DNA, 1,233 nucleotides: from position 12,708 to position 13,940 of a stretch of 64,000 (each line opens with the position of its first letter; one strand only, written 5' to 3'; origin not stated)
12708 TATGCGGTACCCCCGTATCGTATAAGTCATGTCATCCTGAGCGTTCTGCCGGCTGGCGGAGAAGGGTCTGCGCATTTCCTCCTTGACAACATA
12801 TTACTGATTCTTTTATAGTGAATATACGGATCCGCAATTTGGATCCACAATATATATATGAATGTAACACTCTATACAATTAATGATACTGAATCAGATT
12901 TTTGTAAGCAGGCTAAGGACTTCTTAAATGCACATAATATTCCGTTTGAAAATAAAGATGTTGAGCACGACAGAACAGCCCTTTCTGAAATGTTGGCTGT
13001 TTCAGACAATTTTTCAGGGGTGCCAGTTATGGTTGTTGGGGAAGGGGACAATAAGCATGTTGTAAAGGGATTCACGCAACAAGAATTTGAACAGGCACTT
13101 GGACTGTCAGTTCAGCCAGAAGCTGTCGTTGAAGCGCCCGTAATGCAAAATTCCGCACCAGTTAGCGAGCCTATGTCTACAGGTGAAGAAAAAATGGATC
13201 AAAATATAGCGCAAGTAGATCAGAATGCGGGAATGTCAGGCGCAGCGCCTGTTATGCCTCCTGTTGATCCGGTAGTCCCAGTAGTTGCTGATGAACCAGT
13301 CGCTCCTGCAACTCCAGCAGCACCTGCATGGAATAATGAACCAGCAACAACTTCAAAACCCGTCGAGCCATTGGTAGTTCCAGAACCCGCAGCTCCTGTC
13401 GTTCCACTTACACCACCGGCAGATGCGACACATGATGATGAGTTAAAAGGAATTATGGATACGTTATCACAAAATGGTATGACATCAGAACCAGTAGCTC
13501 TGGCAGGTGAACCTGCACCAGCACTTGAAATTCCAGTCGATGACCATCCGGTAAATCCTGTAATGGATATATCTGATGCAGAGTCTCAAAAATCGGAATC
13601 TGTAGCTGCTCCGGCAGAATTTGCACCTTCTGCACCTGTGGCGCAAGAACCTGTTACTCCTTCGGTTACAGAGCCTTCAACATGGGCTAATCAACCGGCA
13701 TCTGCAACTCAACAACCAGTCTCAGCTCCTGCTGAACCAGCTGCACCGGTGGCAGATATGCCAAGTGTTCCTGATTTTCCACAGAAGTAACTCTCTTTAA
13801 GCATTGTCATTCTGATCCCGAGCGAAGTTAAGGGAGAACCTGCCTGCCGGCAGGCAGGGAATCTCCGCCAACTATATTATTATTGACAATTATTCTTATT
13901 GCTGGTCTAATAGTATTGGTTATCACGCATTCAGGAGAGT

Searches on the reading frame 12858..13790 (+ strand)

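Call 24: search_protein_families(library=pfam, proteins=[window:12858-13790:+], max_evalue=0.0001)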
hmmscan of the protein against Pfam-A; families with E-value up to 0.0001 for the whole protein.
window:12858-13790:+ (310 aa): 1 family
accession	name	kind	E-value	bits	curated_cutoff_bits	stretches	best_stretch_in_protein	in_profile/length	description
PF00462.30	Glutaredoxin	-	3.7e-07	30.7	22.9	1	14-61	10-56/60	Glutaredoxin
